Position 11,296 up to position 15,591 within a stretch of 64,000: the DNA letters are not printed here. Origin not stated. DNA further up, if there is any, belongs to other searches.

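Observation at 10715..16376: DtxR-family regulator with iron-box-like palindrome preceding a 1330 aa double-activase / dehydratase-like fusion and a hypothetical protein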

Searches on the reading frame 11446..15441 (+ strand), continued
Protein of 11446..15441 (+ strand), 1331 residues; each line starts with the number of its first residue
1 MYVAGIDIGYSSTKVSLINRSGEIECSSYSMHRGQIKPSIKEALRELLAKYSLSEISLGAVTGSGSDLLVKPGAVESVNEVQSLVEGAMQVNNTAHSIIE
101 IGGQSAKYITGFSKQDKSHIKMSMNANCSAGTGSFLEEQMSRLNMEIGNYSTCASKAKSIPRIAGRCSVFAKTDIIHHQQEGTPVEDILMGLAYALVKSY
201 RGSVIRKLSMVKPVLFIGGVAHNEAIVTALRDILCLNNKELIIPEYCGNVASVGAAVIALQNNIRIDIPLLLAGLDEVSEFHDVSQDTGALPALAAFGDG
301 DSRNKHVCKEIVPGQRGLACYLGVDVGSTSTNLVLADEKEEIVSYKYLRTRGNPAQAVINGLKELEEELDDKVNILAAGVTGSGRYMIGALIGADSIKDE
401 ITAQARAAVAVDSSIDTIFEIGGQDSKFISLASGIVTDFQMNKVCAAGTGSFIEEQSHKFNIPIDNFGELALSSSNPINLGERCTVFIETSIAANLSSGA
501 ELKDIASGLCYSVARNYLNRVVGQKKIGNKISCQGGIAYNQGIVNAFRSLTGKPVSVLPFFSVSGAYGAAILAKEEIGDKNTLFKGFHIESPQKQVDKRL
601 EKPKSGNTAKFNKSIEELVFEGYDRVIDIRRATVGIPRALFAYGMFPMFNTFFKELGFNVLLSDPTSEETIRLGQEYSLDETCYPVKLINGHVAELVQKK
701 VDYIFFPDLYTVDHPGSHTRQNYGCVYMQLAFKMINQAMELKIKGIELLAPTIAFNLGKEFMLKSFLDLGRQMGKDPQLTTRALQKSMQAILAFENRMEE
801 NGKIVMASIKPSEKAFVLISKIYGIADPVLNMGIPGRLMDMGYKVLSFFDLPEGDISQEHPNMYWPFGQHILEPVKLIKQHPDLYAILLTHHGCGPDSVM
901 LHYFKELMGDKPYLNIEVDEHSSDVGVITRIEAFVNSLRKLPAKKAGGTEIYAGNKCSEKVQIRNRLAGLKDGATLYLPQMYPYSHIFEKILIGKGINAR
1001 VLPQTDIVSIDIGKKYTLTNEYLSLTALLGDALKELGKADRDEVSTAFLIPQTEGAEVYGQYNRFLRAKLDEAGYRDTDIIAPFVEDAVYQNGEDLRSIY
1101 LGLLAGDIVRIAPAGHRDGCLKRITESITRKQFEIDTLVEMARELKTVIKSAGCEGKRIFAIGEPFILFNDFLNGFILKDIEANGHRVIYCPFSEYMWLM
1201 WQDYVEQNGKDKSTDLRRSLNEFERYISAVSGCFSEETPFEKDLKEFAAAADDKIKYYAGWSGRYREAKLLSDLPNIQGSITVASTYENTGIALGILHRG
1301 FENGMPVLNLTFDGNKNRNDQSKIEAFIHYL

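Call 74: get_annotated_region(hit=H1, flank=8000)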
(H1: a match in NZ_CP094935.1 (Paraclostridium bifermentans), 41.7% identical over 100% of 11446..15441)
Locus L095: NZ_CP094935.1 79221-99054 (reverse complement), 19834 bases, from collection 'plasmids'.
description: Paraclostridium bifermentans strain HD0315_2 plasmid pHD0315_2-2, complete sequence
organism: Paraclostridium bifermentans (NCBI taxid 1490)
taxonomy: Bacteria; Bacillota; Clostridia; Peptostreptococcales; Peptostreptococcaceae; Paraclostridium; Paraclostridium bifermentans
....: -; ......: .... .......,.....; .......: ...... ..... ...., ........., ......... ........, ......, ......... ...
typing (MOB-suite, as given by PLSDB): non-mobilizable
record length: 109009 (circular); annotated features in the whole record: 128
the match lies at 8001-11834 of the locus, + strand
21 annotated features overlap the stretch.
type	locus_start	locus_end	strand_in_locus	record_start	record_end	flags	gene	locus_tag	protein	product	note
CDS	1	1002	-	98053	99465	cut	-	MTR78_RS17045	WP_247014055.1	metallophosphoesterase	-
CDS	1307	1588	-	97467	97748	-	-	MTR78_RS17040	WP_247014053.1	hypothetical protein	-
CDS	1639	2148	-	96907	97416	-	-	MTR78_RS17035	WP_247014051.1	ClbS/DfsB family four-helix bundle protein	-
CDS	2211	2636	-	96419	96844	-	-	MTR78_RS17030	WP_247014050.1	hypothetical protein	-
CDS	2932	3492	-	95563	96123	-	-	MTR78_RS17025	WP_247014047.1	helix-turn-helix transcriptional regulator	-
CDS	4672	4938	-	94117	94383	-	-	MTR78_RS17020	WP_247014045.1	hypothetical protein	-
CDS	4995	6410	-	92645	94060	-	nhaC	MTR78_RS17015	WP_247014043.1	Na+/H+ antiporter NhaC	GO:1902600 - proton transmembrane transport [Evidence IEA]; GO:0006814 - sodium ion transport [Evidence IEA]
CDS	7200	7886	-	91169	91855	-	-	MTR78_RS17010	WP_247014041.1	Crp/Fnr family transcriptional regulator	GO:0006355 - regulation of DNA-templated transcription [Evidence IEA]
CDS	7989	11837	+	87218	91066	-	-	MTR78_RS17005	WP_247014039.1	acyl-CoA dehydratase activase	-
CDS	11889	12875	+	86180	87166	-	-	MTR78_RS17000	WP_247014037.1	ABC transporter substrate-binding protein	-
CDS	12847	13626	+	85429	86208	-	-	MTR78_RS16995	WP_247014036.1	ABC transporter permease subunit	GO:0055085 - transmembrane transport [Evidence IEA]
CDS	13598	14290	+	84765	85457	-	-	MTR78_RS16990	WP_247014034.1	ABC transporter ATP-binding protein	-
CDS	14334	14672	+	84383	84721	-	-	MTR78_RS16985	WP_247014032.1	cupin domain-containing protein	-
CDS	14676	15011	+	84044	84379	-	-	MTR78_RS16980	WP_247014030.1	cupin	-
CDS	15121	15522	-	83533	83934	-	-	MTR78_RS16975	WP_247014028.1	hemerythrin domain-containing protein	-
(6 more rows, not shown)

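Call 77: get_annotated_region(hit=H5, flank=6000)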
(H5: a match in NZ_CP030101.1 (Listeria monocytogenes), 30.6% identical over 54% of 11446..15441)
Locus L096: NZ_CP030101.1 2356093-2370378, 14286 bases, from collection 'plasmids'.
description: Listeria monocytogenes strain FDAARGOS_57 plasmid unnamed, complete sequence
organism: Listeria monocytogenes (NCBI taxid 1639)
taxonomy: Bacteria; Bacillota; Bacilli; Bacillales; Listeriaceae; Listeria; Listeria monocytogenes
host: -; source: Environment,water; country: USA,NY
typing (MOB-suite, as given by PLSDB): non-mobilizable
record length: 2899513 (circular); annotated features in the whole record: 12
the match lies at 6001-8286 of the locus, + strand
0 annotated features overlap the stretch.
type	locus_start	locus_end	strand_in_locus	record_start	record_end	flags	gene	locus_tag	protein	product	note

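Call 79: search_protein_families(library=pfam, proteins=[L096:5977-10431:+, L096:3522-4166:+, L096:4360-5736:+, L096:10573-12789:+, L010:14200-14700:+], max_evalue=0.001)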
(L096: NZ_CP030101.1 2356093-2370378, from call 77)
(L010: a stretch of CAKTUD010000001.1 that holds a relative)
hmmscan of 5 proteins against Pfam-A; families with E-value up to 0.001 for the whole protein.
L096:5977-10431:+ (1484 aa): 4 families
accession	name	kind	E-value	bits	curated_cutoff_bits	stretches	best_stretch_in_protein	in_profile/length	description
PF09989.15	DUF2229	-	6.8e-86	287.8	29.4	1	677-894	1-218/218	CoA enzyme activase uncharacterised domain (DUF2229)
PF01869.26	BcrAD_BadFG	-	2.7e-59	201.3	31.5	2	328-582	1-271/271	BadF/BadG/BcrA/BcrD ATPase family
PF01548.23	DEDD_Tnp_IS110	-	7.6e-05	23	29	0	12-81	1-67/155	Transposase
PF00370.27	FGGY_N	-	9.6e-05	22.5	28.8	0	12-56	3-46/245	FGGY family of carbohydrate kinases, N-terminal domain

L096:3522-4166:+ (214 aa): 2 families
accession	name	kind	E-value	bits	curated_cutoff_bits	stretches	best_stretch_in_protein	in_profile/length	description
PF02525.22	Flavodoxin_2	-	1.3e-49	169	27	1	5-208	1-196/198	Flavodoxin-like fold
PF03358.20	FMN_red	-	1.9e-08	34.5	24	1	6-185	2-145/152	NADPH-dependent FMN reductase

L096:4360-5736:+ (458 aa): 2 families
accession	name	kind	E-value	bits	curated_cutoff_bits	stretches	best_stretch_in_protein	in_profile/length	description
PF00324.27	AA_permease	-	3.3e-128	428.8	24.6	1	16-451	1-465/470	Amino acid permease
PF13520.12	AA_permease_2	-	2.8e-45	155.5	27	1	20-427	9-412/427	Amino acid permease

L096:10573-12789:+ (738 aa): 5 families
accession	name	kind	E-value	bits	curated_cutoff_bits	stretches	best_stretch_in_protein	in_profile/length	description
PF06458.18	MucBP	-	2.5e-109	358.5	23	5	404-466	1-63/63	MucBP domain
PF17965.7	MucBP_2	-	1.2e-22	80.6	23.4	3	403-463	1-70/74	Mucin binding domain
PF18877.6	SSSPR-51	-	6.6e-09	35.9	27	1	614-676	1-48/48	SSSPR-51 domain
PF23598.1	LRR_14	-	5.3e-08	32.4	40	1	87-151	59-121/353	Leucine-rich repeat region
PF13855.12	LRR_8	-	2.7e-05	24.3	27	1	122-180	2-61/61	Leucine rich repeat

L010:14200-14700:+ (167 aa): 0 families

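Call 96: find_encoding_contigs(protein=P0087, flank=10000, max_places=1)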
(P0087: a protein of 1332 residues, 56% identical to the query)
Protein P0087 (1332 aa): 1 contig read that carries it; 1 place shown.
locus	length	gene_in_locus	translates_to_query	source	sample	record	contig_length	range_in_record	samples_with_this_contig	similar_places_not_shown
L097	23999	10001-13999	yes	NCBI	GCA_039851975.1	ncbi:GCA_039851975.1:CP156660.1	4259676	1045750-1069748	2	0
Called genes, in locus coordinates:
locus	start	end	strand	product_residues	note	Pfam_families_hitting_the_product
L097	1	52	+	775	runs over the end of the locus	PF01935:DUF87 (weak), PF12846:AAA_10 (weak), PF19044:P-loop_TraG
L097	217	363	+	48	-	-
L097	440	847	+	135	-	PF19552:DUF6075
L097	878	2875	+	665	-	PF01551:Peptidase_M23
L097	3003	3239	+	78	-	-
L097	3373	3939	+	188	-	PF04002:RadC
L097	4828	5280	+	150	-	PF01475:FUR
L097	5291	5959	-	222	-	PF00027:cNMP_binding, PF13545:HTH_Crp_2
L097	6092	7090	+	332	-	-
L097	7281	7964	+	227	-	PF00528:BPD_transp_1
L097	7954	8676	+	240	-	PF03215:Rad17 (weak), PF00005:ABC_tran, PF13304:AAA_21 (faint)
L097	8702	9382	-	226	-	PF00027:cNMP_binding, PF13545:HTH_Crp_2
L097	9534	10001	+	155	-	PF01475:FUR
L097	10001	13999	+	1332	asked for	PF01869:BcrAD_BadFG, PF05378:Hydant_A_N (weak), PF06050:HGD-D (faint), PF09989:DUF2229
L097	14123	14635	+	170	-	PF01135:PCMT (weak), PF01209:Ubie_methyltran, PF01269:Fibrillarin (weak), PF01728:FtsJ (weak), PF13847:Methyltransf_31, PF08241:Methyltransf_11, PF08242:Methyltransf_12 (weak), PF13649:Methyltransf_25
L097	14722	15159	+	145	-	PF01325:Fe_dep_repress (weak), PF02742:Fe_dep_repr_C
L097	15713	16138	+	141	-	PF08281:Sigma70_r4_2, PF04545:Sigma70_r4 (weak)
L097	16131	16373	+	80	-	PF12645:HTH_16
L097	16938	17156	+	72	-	PF12728:HTH_17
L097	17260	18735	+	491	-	PF14659:Phage_int_SAM_3 (weak), PF13102:Phage_int_SAM_5 (weak), PF14659:Phage_int_SAM_3, PF00589:Phage_integrase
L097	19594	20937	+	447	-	PF07728:AAA_5 (faint), PF00158:Sigma54_activat, PF14532:Sigma54_activ_2, PF25601:AAA_lid_14, PF02954:HTH_8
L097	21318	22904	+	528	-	PF12729:4HB_MCP_1, PF00672:HAMP, PF00015:MCPsignal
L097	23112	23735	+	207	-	PF07638:Sigma70_ECF, PF04542:Sigma70_r2, PF08281:Sigma70_r4_2, PF04545:Sigma70_r4, PF13384:HTH_23 (faint)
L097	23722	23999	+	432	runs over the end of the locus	PF13490:zf-HC2, PF14257:DUF4349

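Call 97: find_encoding_contigs(protein=P0097, flank=10000, max_places=1)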
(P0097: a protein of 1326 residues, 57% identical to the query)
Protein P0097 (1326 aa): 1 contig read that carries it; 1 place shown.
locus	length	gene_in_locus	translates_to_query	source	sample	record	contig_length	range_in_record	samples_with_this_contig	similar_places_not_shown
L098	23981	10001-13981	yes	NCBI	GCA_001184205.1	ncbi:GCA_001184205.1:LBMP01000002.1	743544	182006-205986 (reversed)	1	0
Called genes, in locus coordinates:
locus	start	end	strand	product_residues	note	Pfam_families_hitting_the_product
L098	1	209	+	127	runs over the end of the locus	PF00543:P-II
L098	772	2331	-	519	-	PF00501:AMP-binding, PF13193:AMP-binding_C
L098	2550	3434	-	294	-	PF00989:PAS, PF13188:PAS_8, PF08448:PAS_4 (weak), PF12860:PAS_7 (weak), PF13426:PAS_9, PF00196:GerE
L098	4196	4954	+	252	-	PF09339:HTH_IclR, PF01614:IclR_C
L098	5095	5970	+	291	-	PF00941:FAD_binding_5, PF03450:CO_deh_flav_C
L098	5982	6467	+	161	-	PF00111:Fer2, PF01799:Fer2_2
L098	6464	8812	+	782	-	PF01315:Ald_Xan_dh_C, PF02738:MoCoBD_1, PF20256:MoCoBD_2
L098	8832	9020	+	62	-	-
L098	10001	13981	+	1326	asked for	PF01869:BcrAD_BadFG, PF09989:DUF2229, PF06050:HGD-D (faint)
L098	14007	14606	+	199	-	PF01209:Ubie_methyltran, PF13847:Methyltransf_31, PF13649:Methyltransf_25, PF08241:Methyltransf_11, PF08242:Methyltransf_12 (weak)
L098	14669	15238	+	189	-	PF01980:TrmO_N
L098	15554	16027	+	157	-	PF01047:MarR (weak), PF12802:MarR_2, PF01325:Fe_dep_repress (weak)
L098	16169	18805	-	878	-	PF16974:NAR2 (faint), PF00041:fn3 (faint), PF25059:FN3_DSCAM-DSCAML_C (faint)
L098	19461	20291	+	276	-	PF13505:OMP_b-brl (weak)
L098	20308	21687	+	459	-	-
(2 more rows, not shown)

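Call 106: list_cluster_members(proteins=[P0001, P0121, P0002])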
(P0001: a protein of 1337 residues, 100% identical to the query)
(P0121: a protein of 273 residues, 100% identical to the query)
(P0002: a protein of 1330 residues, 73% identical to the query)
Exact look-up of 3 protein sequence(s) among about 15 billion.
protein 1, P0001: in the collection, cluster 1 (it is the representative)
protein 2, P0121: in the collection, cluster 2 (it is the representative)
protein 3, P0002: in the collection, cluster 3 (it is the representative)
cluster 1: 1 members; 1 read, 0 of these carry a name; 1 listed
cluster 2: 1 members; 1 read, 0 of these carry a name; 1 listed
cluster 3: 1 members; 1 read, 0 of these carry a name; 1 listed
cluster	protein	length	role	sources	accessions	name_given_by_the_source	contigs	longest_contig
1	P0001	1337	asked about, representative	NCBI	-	-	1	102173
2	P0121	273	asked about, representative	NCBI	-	-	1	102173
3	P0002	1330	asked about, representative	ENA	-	-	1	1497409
